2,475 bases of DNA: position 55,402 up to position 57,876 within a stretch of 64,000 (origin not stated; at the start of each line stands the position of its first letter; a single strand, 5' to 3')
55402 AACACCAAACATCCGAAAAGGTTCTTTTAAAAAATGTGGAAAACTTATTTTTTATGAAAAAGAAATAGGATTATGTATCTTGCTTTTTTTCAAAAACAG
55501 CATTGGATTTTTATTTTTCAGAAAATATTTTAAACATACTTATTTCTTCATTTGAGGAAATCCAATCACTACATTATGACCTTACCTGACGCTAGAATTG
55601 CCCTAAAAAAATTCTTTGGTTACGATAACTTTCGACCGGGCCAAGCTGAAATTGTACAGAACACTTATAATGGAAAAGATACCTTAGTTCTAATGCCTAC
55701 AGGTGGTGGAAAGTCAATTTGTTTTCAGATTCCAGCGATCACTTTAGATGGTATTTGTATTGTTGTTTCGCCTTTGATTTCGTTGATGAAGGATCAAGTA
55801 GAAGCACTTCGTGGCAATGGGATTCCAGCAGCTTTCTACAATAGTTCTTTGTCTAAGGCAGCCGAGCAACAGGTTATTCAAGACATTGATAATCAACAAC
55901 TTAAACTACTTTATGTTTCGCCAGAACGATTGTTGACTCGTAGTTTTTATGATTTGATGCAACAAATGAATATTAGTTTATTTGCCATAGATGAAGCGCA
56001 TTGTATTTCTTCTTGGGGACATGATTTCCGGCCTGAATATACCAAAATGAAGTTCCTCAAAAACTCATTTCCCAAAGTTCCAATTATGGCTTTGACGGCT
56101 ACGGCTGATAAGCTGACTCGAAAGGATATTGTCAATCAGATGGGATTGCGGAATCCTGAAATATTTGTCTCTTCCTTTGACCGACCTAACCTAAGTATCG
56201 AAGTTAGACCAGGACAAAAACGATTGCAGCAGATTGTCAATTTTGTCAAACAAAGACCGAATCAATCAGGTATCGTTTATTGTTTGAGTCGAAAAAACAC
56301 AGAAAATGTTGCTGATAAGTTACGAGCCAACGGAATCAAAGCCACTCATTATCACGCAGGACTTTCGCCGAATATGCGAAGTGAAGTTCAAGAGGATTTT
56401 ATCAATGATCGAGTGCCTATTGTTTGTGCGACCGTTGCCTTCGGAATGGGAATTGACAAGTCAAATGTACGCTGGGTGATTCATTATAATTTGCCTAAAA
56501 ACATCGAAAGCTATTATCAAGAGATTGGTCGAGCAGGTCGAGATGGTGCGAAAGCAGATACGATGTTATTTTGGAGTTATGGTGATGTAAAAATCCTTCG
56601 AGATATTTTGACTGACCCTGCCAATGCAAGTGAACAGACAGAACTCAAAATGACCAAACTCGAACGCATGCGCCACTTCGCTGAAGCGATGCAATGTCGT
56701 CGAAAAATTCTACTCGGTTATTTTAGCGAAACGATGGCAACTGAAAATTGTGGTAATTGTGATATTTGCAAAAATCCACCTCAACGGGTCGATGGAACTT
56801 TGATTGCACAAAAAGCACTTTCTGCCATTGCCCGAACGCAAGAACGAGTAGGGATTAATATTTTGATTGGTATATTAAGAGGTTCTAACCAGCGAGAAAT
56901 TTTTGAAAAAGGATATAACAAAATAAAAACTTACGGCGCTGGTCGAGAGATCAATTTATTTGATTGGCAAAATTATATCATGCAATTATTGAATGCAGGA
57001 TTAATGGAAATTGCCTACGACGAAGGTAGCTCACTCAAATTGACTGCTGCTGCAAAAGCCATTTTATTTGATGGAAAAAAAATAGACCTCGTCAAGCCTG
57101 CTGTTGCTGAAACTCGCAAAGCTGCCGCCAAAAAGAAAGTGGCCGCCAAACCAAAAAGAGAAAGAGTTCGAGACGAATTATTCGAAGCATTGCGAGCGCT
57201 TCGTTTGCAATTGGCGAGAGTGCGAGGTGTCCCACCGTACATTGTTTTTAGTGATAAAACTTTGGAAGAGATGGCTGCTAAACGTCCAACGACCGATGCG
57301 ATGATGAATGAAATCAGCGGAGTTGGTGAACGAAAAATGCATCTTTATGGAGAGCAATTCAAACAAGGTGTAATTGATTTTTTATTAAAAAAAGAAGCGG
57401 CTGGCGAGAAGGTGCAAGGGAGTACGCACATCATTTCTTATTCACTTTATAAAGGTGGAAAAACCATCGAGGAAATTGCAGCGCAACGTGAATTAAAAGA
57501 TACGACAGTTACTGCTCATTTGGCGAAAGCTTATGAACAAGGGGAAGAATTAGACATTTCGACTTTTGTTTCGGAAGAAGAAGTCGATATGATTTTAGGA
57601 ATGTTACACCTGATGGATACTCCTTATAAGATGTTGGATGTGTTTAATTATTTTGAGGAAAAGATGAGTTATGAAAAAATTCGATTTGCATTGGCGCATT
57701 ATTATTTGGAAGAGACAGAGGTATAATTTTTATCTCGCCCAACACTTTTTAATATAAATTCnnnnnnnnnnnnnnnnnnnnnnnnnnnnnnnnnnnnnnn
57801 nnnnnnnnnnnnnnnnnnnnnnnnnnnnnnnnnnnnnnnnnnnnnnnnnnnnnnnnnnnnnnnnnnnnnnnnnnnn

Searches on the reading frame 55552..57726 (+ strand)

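Call 3: search_protein_families(library=pfam, proteins=[window:55552-57726:+], max_evalue=0.01)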
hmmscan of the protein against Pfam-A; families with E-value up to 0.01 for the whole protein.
window:55552-57726:+ (724 aa): 8 families
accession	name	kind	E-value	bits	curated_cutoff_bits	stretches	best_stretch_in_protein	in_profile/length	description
PF09382.16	RQC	-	4.2e-27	94.7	23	1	409-519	1-111/114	RQC domain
PF00270.35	DEAD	-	6.8e-27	94.7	26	1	28-186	1-161/167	DEAD/DEAH box helicase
PF00271.37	Helicase_C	-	3.2e-25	89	23.5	1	225-332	3-110/110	Helicase conserved C-terminal domain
PF14493.12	HTH_40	-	2.8e-21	76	27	1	625-714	1-89/89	Helix-turn-helix domain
PF00570.28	HRDC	-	7.2e-21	74.4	23.8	1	542-603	3-64/68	HRDC domain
PF16124.10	RecQ_Zn_bind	-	1.6e-16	61.2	25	1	343-407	1-66/66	RecQ zinc-binding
PF04851.21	ResIII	-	4.4e-06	27.2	22.5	1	27-185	4-162/164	Type III restriction enzyme, res subunit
PF22150.1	Tt1218-like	-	0.001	19.5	27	0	358-409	8-60/76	Type IV pilin Tt1218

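Call 4: search_protein_families(library=ncbifam, proteins=[window:55552-57726:+], max_evalue=0.01)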
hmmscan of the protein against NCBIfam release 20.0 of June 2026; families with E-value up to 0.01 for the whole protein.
window:55552-57726:+ (724 aa): 31 families (the best 25 are shown)
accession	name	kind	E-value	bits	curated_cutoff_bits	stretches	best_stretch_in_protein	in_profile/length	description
TIGR01389.1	recQ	equivalog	1.4e-224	747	640.2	1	17-605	4-586/591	DNA helicase RecQ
NF008279.0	PRK11057.1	equivalog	7.9e-207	688.4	1015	1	13-607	12-599/608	ATP-dependent DNA helicase RecQ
TIGR00614.1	recQ_fam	subfamily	1.6e-170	568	219.8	1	18-465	3-468/470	RecQ family ATP-dependent DNA helicase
NF041063.1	DpdF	equivalog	2.9e-65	221.3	550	1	17-352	130-493/813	protein DpdF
NF053631.1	RNA_helic_CshA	equivalog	3.8e-23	82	646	1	22-436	17-429/434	degradosome RNA helicase CshA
NF008744.0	PRK11776.1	equivalog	1.4e-19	70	524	1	222-375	227-380/460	ATP-dependent RNA helicase DbpA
NF008394.0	PRK11192.1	equivalog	1.6e-18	66.8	507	1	225-351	235-361/441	ATP-dependent RNA helicase SrmB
NF053636.1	DDHlcsCsdAPsy1082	equivalog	3.2e-18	65.5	890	1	232-334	238-340/512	DEAD/DEAH box helicase CsdA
NF002340.1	PRK01297.1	equivalog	1.3e-17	63.6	564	1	218-350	230-362/372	ATP-dependent RNA helicase RhlB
NF008642.0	PRK11634.1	equivalog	2.4e-16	59.2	989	1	210-354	216-362/628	DEAD/DEAH family ATP-dependent RNA helicase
NF053711.1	RNA_heli_RhlE1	exception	1.4e-13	50.4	750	1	227-350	234-357/434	RNA helicase RhlE1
TIGR04121.1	DEXH_lig_assoc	equivalog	1.8e-13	49.1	850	1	28-330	15-345/804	ligase-associated DNA damage response DEXH box helicase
NF007882.0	PRK10590.1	equivalog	2e-13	50.1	743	1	226-352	234-360/456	ATP-dependent RNA helicase RhlE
NF010338.0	PRK13767.1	equivalog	4.6e-12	45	849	1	227-330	277-384/877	ATP-dependent helicase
NF053710.1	RNA_heli_RhlE2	exception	3.1e-11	42.4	925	1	241-352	253-364/635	RNA helicase RhlE2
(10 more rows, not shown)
